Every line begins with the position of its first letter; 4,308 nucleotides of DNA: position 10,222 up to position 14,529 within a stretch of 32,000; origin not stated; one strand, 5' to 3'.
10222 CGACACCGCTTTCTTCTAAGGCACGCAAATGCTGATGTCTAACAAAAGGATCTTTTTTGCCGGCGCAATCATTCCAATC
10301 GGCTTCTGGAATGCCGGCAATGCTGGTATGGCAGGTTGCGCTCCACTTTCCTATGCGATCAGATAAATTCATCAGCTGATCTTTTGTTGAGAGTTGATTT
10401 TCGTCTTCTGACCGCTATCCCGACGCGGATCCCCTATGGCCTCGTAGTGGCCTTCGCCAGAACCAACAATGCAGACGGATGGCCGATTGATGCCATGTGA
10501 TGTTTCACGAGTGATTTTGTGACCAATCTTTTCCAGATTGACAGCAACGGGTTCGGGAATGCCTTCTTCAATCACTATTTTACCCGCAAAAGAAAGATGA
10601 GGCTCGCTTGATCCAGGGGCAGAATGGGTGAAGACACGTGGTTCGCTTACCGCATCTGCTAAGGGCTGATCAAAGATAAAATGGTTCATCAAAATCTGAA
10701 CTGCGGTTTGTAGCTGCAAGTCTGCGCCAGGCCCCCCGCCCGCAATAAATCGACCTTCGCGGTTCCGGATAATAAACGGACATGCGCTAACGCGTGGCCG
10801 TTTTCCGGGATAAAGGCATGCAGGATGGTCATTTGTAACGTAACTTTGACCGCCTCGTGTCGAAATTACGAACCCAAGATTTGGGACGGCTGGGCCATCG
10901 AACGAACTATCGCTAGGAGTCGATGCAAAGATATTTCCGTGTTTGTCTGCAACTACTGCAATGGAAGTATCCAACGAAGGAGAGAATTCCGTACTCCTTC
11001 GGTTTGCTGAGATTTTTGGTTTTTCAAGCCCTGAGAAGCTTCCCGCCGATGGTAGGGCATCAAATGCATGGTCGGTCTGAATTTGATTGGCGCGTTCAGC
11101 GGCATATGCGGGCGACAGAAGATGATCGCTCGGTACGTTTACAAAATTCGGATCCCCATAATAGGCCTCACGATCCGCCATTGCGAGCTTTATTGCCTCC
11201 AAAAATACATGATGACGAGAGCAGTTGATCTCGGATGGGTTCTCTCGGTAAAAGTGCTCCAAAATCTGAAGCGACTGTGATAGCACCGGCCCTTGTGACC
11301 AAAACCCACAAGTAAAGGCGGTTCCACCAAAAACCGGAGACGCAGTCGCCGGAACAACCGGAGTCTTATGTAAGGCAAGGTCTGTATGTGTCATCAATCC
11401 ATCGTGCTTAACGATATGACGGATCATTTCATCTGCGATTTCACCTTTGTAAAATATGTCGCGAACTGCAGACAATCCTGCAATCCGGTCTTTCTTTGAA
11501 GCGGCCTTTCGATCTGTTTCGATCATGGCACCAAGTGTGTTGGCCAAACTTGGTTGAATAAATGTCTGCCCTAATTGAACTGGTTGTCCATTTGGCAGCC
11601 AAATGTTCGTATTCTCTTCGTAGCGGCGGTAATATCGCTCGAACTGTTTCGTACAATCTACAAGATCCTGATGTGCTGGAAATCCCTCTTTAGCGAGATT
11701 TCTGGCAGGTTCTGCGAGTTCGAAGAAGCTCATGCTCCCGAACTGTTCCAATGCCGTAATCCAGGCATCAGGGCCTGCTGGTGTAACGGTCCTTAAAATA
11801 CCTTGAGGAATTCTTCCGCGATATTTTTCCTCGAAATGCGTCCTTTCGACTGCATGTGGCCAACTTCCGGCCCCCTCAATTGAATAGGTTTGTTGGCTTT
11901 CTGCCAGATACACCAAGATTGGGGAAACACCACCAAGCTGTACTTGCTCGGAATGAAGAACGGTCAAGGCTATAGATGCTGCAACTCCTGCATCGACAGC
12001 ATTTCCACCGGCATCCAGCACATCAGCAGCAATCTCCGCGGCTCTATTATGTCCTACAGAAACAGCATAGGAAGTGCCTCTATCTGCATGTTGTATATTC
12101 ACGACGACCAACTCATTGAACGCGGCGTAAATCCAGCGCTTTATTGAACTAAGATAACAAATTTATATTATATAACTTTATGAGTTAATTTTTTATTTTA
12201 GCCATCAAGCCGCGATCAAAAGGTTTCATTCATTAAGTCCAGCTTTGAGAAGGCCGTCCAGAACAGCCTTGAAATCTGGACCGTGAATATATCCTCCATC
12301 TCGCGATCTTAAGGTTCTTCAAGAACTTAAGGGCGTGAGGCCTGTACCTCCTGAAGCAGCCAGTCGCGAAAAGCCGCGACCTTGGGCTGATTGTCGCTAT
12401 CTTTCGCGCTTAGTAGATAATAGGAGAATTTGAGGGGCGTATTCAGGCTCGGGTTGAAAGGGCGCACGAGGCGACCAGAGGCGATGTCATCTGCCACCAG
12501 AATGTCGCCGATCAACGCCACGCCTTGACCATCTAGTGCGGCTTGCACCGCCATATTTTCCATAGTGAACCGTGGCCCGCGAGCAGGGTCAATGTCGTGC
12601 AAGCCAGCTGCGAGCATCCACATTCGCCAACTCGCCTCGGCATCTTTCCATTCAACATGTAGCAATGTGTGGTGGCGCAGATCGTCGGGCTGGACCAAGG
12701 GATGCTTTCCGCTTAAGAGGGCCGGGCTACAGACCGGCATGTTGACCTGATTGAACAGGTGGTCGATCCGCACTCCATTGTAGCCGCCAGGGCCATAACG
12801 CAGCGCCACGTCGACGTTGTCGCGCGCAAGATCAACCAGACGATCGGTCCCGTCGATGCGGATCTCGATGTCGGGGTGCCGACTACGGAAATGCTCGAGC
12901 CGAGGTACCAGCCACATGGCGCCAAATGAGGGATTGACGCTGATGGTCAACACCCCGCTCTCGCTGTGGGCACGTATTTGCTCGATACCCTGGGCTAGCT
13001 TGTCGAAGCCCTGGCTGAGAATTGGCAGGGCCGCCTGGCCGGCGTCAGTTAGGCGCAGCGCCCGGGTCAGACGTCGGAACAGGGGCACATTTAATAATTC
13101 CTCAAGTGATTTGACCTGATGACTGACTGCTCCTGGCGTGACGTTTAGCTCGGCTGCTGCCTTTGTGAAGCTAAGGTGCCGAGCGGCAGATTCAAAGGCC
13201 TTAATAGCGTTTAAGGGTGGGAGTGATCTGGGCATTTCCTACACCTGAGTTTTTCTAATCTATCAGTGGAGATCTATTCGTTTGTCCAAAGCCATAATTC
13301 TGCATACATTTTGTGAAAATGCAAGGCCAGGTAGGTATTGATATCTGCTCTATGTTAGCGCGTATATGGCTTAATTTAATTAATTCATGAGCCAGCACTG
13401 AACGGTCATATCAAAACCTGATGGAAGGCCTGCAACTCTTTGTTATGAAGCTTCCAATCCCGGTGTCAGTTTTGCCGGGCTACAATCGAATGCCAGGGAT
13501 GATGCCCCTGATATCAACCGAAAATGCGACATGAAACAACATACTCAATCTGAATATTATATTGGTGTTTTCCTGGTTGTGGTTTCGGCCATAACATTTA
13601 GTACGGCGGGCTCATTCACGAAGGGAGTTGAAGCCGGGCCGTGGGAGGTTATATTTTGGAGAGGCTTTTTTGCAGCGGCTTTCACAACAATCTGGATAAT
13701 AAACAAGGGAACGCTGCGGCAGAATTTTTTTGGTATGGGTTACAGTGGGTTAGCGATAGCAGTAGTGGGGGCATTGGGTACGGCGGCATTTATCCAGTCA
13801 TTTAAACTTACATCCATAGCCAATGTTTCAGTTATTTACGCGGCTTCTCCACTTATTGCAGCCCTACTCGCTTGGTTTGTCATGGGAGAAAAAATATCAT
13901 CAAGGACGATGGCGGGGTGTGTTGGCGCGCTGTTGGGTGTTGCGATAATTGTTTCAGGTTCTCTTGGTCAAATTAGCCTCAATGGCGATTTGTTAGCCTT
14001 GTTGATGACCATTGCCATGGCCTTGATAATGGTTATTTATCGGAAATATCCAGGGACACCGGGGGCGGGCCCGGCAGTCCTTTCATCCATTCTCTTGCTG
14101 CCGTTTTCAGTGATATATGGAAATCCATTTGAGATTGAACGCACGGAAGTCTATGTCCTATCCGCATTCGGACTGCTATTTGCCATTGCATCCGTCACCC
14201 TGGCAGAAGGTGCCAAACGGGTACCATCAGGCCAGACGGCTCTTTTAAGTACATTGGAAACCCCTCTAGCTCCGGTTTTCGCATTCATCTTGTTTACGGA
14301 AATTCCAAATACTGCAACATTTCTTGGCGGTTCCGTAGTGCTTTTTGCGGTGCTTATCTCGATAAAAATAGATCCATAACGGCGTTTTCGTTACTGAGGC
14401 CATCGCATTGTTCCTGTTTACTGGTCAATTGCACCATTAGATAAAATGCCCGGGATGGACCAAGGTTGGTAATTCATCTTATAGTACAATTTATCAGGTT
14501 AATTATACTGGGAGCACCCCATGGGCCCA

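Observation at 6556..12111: Orphan four-gene operon: leaderless GGT-family hydrolase, DUF482/FemAB-like transferase, thioesterase, acyl-AMP ligase::carrier protein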

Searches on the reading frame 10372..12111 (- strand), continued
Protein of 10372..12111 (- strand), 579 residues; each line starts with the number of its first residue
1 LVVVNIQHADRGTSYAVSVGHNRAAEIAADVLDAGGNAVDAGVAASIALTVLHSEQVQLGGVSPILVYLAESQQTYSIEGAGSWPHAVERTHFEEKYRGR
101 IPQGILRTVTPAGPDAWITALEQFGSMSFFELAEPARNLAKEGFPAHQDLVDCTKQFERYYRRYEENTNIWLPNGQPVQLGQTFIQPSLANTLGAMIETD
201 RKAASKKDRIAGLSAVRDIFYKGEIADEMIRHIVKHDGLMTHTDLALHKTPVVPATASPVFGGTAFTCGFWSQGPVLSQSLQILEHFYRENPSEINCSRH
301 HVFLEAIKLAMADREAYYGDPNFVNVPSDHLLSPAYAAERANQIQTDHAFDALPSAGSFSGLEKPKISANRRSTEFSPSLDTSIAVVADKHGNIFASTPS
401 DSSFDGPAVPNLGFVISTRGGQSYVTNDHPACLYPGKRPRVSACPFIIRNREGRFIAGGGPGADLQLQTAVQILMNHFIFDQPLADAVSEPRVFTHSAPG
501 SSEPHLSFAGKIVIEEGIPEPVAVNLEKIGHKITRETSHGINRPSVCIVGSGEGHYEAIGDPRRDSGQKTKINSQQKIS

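Call 70: find_homologous_proteins(query=window:10372-12111:-, max_evalue=1e-30)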
Query window:10372-12111:- (579 aa): 6233 proteins with E <= 1e-30 among 8000 candidates; the best 120 are listed.
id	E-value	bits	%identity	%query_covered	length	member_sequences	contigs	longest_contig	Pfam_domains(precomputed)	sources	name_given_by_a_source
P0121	0.0e+0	1319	100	99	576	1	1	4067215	PF01019.28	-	-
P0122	0.0e+0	1089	83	99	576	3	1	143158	PF01019.28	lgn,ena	-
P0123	0.0e+0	1047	80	98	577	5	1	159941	PF01019.28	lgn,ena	-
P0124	0.0e+0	1025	80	98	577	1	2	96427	PF01019.28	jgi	jgi:gamma-glutamyltranspeptidase / glutathione hydrolase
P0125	9.5e-287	970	77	96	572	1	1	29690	PF01019.28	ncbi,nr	ncbi:MAG: gamma-glutamyltransferase family protein [Sneathiella sp.]|nr:gamma-glutamyltransferase fa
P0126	1.4e-241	821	72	85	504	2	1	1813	PF01019.28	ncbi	ncbi:MAG: gamma-glutamyltransferase, partial [Sneathiella sp.]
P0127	2.3e-216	738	61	96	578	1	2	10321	PF01019.28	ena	-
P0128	4.4e-213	727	60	98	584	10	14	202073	PF01019.28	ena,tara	tara:strand:+ start:20084 stop:21838 length:1755 start_codon:yes stop_codon:yes gene_type:complete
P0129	1.2e-211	722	59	98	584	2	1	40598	PF01019.28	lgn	-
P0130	3.3e-210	718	59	99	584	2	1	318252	PF01019.28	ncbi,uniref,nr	ncbi:gamma-glutamyltransferase [uncultured Sneathiella sp.]|uniref:gamma-glutamyltransferase family 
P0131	1.9e-208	712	60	96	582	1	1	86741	PF01019.28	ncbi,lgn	ncbi:MAG: gamma-glutamyltransferase [Sneathiella sp.]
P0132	1.7e-207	709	59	99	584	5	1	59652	PF01019.28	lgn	-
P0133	2.1e-205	702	59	97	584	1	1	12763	PF01019.28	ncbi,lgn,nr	ncbi:MAG: gamma-glutamyltransferase family protein [Alphaproteobacteria bacterium]|nr:MAG: gamma-glu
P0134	5.9e-205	700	58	98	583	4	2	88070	PF01019.28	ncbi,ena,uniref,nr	ncbi:MAG: gamma-glutamyltransferase [Sneathiella sp.]|uniref:gamma-glutamyltransferase family protei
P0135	1.1e-204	699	56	98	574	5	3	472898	PF01019.28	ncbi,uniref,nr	ncbi:gamma-glutamyltransferase family protein [Sneathiella chungangensis]|uniref:Gamma-glutamyltrans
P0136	5.1e-203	694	58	97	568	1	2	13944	PF01019.28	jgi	jgi:gamma-glutamyltranspeptidase/glutathione hydrolase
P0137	5.6e-198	677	56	96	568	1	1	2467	PF01019.28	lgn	-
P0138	5.5e-196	671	55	96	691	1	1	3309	PF01019.28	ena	-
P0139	4.0e-195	668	55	96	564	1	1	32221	PF01019.28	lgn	-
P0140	5.9e-194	664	56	96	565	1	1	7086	PF01019.28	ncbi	-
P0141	1.1e-192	660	55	97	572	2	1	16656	PF01019.28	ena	-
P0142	2.3e-191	655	57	95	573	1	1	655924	PF01019.28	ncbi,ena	-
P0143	4.3e-191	654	56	96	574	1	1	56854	PF01019.28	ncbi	-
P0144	7.9e-191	654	54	97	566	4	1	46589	PF01019.28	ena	-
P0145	4.8e-189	648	54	96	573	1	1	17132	PF01019.28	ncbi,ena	-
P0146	7.9e-189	647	54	96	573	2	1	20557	PF01019.28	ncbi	ncbi:MAG: gamma-glutamyltransferase [Caldimonas sp.]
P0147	3.4e-186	638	54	97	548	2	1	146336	PF01019.28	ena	-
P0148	1.9e-185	636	54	97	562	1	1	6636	PF01019.28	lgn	-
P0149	4.9e-185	634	54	97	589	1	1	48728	PF01019.28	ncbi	-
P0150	1.9e-184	632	54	96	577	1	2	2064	PF01019.28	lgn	-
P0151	2.1e-181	622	53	96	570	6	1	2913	PF01019.28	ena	-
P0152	6.3e-181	621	53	97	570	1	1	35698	PF01019.28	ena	-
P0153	7.0e-180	617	52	97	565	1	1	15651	PF01019.28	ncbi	ncbi:MAG: gamma-glutamyltransferase family protein [Cypionkella sp.]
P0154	4.2e-179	615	52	97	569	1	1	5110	PF01019.28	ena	-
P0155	1.4e-177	610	52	96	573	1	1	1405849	PF01019.28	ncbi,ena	-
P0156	1.9e-177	609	51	96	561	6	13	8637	PF01019.28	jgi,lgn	jgi:gamma-glutamyltranspeptidase/glutathione hydrolase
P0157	3.3e-176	605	52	97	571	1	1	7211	PF01019.28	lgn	-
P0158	4.2e-171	588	50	96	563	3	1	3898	PF01019.28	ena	-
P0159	9.9e-171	587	53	96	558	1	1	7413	PF01019.28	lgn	-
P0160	4.5e-169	582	50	96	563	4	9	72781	PF01019.28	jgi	jgi:gamma-glutamyltranspeptidase/glutathione hydrolase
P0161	9.6e-166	571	50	96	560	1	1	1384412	PF01019.28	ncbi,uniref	ncbi:gamma-glutamyltransferase family protein [Palleronia sp. KMU-117]|uniref:gamma-glutamyltransfer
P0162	5.7e-156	538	47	96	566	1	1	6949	PF01019.28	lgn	-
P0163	8.3e-155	535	49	96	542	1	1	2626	PF01019.28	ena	-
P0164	1.1e-154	534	47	96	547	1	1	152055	PF01019.28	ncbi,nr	ncbi:gamma-glutamyltransferase [Rhodobacteraceae bacterium]|nr:gamma-glutamyltransferase [Paracoccac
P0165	1.4e-154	534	50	96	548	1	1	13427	PF01019.28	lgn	-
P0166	1.4e-153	531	49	96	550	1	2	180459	PF01019.28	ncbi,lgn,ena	-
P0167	2.1e-151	523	47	96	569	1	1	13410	PF01019.28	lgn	-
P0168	9.8e-151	521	49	96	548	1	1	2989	PF01019.28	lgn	-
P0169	1.5e-150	521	49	97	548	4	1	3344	PF01019.28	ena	-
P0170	5.5e-148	512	46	98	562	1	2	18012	PF01019.28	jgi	jgi:gamma-glutamyltranspeptidase/glutathione hydrolase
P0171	1.3e-144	501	46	96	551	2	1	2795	PF01019.28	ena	-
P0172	1.3e-144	501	46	95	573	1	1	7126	PF01019.28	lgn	-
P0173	1.5e-143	497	45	97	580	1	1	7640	PF01019.28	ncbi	-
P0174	2.2e-141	490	47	92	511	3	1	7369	PF01019.28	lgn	-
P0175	6.6e-141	489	44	96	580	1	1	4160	PF01019.28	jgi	-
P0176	7.7e-140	485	43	96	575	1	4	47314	PF01019.28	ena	-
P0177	2.7e-138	480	51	75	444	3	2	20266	PF01019.28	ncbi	-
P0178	1.1e-137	478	44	97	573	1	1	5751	PF01019.28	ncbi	-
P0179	1.5e-137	478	44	91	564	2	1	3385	PF01019.28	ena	-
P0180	3.7e-137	476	43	95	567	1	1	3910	PF01019.28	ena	-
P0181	3.9e-137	476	43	96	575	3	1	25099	PF01019.28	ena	-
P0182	2.2e-136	474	44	94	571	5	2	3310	PF01019.28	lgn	-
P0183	3.7e-136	473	42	97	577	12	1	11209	PF01019.28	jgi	jgi:gamma-glutamyltranspeptidase/glutathione hydrolase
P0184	3.1e-135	470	43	97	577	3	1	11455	PF01019.28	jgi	-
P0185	1.6e-133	464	44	96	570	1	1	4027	PF01019.28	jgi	jgi:gamma-glutamyltranspeptidase/glutathione hydrolase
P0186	1.1e-132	462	42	96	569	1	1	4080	PF01019.28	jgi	jgi:gamma-glutamyltranspeptidase/glutathione hydrolase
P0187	1.7e-132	461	43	96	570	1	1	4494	PF01019.28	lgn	-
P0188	1.8e-132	461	42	97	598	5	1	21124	PF01019.28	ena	-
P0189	2.3e-132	461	42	97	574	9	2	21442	PF01019.28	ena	-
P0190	2.3e-132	461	42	94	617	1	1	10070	PF01019.28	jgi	jgi:gamma-glutamyltranspeptidase / glutathione hydrolase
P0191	2.7e-132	460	43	97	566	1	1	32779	PF01019.28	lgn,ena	-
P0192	2.7e-132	460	42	97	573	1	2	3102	PF01019.28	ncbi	-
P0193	3.3e-132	460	42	97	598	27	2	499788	PF01019.28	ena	-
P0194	4.2e-132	460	42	97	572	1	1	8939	PF01019.28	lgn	-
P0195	6.1e-132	459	42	96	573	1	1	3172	PF01019.28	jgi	jgi:gamma-glutamyltranspeptidase / glutathione hydrolase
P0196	6.8e-132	459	42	95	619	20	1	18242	PF01019.28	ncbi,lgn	-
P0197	7.0e-132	459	42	97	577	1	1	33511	PF01019.28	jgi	jgi:gamma-glutamyltranspeptidase / glutathione hydrolase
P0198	8.1e-132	459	42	95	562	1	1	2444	PF01019.28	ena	-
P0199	9.7e-132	459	42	96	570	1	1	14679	PF01019.28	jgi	jgi:gamma-glutamyltranspeptidase / glutathione hydrolase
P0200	1.1e-131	458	42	97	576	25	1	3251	PF01019.28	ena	-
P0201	1.7e-131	458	41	93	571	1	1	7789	PF01019.28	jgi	jgi:gamma-glutamyltranspeptidase/glutathione hydrolase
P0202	2.9e-131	457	43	96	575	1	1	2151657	PF01019.28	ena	-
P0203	3.0e-131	457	41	97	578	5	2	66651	PF01019.28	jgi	-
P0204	3.8e-131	457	43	96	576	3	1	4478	PF01019.28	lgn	-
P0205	4.2e-131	456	42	96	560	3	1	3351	PF01019.28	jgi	jgi:gamma-glutamyltranspeptidase/glutathione hydrolase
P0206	4.3e-131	456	42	96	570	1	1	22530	PF01019.28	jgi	jgi:gamma-glutamyltranspeptidase/glutathione hydrolase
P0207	4.3e-131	456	42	96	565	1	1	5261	PF01019.28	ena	-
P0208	5.4e-131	456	42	95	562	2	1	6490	PF01019.28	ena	-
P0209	6.1e-131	456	42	97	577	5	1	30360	PF01019.28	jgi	jgi:gamma-glutamyltranspeptidase / glutathione hydrolase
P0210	1.2e-130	455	42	95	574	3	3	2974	PF01019.28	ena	-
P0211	1.7e-130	454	40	96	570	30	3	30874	PF01019.28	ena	-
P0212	2.2e-130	454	42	95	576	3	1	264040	PF01019.28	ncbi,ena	-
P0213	3.0e-130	454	42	96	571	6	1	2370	PF01019.28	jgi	jgi:gamma-glutamyltranspeptidase/glutathione hydrolase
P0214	3.0e-130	454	42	96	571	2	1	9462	PF01019.28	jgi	jgi:gamma-glutamyltranspeptidase / glutathione hydrolase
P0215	3.6e-130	453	43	96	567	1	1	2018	PF01019.28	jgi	jgi:gamma-glutamyltranspeptidase/glutathione hydrolase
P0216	3.6e-130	453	42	96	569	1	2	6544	PF01019.28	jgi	jgi:gamma-glutamyltranspeptidase/glutathione hydrolase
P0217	3.9e-130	453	42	97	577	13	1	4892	PF01019.28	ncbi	ncbi:MAG: gamma-glutamyltransferase family protein [Candidatus Rokuibacteriota bacterium]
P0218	5.5e-130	453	41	97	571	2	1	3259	PF01019.28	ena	-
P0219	7.4e-130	452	43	95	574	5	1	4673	PF01019.28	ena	-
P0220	8.0e-130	452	41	96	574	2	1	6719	PF01019.28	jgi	jgi:gamma-glutamyltranspeptidase/glutathione hydrolase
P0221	8.3e-130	452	41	96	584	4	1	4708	PF01019.28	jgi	jgi:gamma-glutamyltranspeptidase/glutathione hydrolase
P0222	8.7e-130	452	42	97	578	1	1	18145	PF01019.28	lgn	-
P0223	9.3e-130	452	43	96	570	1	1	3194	PF01019.28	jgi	jgi:gamma-glutamyltranspeptidase/glutathione hydrolase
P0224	9.6e-130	452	42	95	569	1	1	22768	PF01019.28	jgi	jgi:gamma-glutamyltranspeptidase/glutathione hydrolase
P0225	1.1e-129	452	41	95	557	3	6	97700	PF01019.28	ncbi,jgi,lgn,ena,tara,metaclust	tara:strand:- start:4607 stop:6280 length:1674 start_codon:yes stop_codon:yes gene_type:complete|met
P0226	1.4e-129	451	43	95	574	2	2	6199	PF01019.28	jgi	jgi:gamma-glutamyltranspeptidase/glutathione hydrolase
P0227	1.7e-129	451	41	96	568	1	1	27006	PF01019.28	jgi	jgi:gamma-glutamyltranspeptidase/glutathione hydrolase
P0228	1.8e-129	451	42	97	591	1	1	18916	PF01019.28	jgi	jgi:gamma-glutamyltranspeptidase/glutathione hydrolase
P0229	2.5e-129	451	41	96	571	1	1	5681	PF01019.28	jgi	jgi:gamma-glutamyltranspeptidase/glutathione hydrolase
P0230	2.9e-129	450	42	96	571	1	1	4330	PF01019.28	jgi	jgi:gamma-glutamyltranspeptidase/glutathione hydrolase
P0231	4.0e-129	450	42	96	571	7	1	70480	PF01019.28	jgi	jgi:gamma-glutamyltranspeptidase/glutathione hydrolase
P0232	4.2e-129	450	43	96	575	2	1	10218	PF01019.28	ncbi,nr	ncbi:MAG: gamma-glutamyltransferase family protein [Alphaproteobacteria bacterium]|nr:gamma-glutamyl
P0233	6.0e-129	449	42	96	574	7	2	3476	PF01019.28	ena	-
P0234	6.2e-129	449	41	96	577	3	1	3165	PF01019.28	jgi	jgi:gamma-glutamyltranspeptidase/glutathione hydrolase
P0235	6.3e-129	449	40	97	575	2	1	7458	PF01019.28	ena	-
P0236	6.5e-129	449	41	97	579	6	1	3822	PF01019.28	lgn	-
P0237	6.6e-129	449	41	97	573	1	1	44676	PF01019.28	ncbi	ncbi:MAG: gamma-glutamyltransferase family protein [Hyphomicrobiaceae bacterium]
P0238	6.9e-129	449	43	96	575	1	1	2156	PF01019.28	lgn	-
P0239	7.4e-129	449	41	97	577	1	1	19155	PF01019.28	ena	-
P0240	9.5e-129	449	42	96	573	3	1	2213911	PF01019.28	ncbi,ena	-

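Call 71: find_encoding_contigs(protein=P0193, flank=6000, max_places=1)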
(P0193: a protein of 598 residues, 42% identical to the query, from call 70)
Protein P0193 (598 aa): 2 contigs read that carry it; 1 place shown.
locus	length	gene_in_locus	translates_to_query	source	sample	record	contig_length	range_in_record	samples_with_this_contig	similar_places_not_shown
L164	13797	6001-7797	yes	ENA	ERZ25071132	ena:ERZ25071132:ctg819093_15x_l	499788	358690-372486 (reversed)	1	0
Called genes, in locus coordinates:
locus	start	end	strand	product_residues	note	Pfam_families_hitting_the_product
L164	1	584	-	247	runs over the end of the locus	PF06707:DUF1194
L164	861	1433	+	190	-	PF04828:GFA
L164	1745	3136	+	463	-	PF06782:UPF0236 (weak)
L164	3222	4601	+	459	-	PF07992:Pyr_redox_2, PF13738:Pyr_redox_3, PF00070:Pyr_redox, PF02852:Pyr_redox_dim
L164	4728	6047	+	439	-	PF00296:Bac_luciferase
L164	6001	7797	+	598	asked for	PF01019:G_glu_transpept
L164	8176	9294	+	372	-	-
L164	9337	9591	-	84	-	-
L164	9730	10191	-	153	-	PF13365:Trypsin_2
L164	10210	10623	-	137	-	PF03994:DUF350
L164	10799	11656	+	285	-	PF27522:YDMC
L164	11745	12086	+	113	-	PF27522:YDMC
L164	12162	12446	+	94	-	-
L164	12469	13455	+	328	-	PF00872:Transposase_mut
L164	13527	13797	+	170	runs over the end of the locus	-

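Call 72: find_encoding_contigs(protein=P0202, flank=6000, max_places=1)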
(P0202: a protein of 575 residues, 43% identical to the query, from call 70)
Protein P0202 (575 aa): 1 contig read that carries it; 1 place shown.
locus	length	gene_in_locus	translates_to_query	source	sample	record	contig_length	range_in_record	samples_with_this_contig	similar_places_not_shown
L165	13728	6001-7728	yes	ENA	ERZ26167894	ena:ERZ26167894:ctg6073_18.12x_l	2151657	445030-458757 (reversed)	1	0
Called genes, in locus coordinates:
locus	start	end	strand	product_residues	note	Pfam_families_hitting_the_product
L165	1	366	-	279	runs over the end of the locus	PF04909:Amidohydro_2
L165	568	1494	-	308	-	PF00248:Aldo_ket_red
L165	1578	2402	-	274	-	PF00296:Bac_luciferase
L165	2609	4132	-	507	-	PF01970:TctA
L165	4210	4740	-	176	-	PF07331:TctB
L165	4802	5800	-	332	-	PF03401:TctC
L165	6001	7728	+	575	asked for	PF01019:G_glu_transpept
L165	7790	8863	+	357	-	PF02423:OCD_Mu_crystall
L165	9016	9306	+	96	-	PF24696:UGSC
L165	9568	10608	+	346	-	-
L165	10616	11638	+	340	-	-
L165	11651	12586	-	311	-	PF00890:FAD_binding_2 (faint), PF01266:DAO (faint), PF07992:Pyr_redox_2, PF12831:FAD_oxidored (weak), PF13738:Pyr_redox_3, PF00070:Pyr_redox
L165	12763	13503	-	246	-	PF00497:SBP_bac_3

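Call 73: find_encoding_contigs(protein=P0164, flank=8000, max_places=1)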
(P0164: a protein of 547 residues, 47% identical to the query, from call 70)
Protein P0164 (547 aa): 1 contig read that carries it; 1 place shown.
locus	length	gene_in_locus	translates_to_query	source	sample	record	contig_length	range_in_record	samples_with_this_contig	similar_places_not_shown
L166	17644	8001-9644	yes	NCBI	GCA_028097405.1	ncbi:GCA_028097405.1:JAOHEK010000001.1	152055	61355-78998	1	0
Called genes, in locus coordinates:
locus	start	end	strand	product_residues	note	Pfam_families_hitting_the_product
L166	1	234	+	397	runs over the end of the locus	PF00162:PGK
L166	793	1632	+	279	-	-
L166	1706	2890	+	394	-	PF17396:DUF1611_N, PF07755:DUF1611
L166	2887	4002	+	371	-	PF01168:Ala_racemase_N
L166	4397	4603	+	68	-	PF00313:CSD, PF08206:OB_RNB (weak)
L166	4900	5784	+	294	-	-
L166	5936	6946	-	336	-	PF00144:Beta-lactamase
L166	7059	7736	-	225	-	PF02230:Abhydrolase_2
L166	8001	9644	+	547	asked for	PF01019:G_glu_transpept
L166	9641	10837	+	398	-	PF04339:FemAB_like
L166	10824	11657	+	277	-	PF00975:Thioesterase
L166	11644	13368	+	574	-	PF00501:AMP-binding, PF13193:AMP-binding_C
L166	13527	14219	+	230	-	PF00392:GntR, PF07729:FCD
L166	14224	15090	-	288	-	PF04444:Dioxygenase_N, PF13620:CarboxypepD_reg (faint), PF00775:Dioxygenase_C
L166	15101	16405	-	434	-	PF06808:DctM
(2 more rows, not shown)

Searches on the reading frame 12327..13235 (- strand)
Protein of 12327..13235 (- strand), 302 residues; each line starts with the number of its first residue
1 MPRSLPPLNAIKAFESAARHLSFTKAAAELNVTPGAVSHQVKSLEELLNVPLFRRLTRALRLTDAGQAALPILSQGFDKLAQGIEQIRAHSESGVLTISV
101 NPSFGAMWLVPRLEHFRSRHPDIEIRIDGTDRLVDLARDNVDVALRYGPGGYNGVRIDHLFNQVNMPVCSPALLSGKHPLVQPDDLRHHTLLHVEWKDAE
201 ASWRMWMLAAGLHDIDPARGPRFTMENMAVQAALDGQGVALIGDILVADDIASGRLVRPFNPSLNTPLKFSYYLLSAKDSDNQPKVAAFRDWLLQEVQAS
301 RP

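Call 8: search_protein_families(library=pfam, proteins=[window:12327-13235:-], max_evalue=0.001)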
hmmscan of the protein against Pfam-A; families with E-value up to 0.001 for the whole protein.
window:12327-13235:- (302 aa): 2 families
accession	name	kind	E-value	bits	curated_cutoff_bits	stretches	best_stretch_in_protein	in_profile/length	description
PF03466.25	LysR_substrate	-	1.1e-39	136.5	28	1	91-297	3-208/209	LysR substrate binding domain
PF00126.33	HTH_1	-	1.8e-21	76.3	26.6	1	8-67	1-60/60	Bacterial regulatory helix-turn-helix protein, lysR family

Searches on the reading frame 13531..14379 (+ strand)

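Call 8: search_protein_families(library=pfam, proteins=[window:13531-14379:+], max_evalue=0.001)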
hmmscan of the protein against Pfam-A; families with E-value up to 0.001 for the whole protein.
window:13531-14379:+ (282 aa): 1 family
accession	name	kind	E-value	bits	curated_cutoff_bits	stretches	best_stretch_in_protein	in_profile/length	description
PF00892.27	EamA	-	4.5e-24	85.7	28.2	2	11-141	2-134/135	EamA-like transporter family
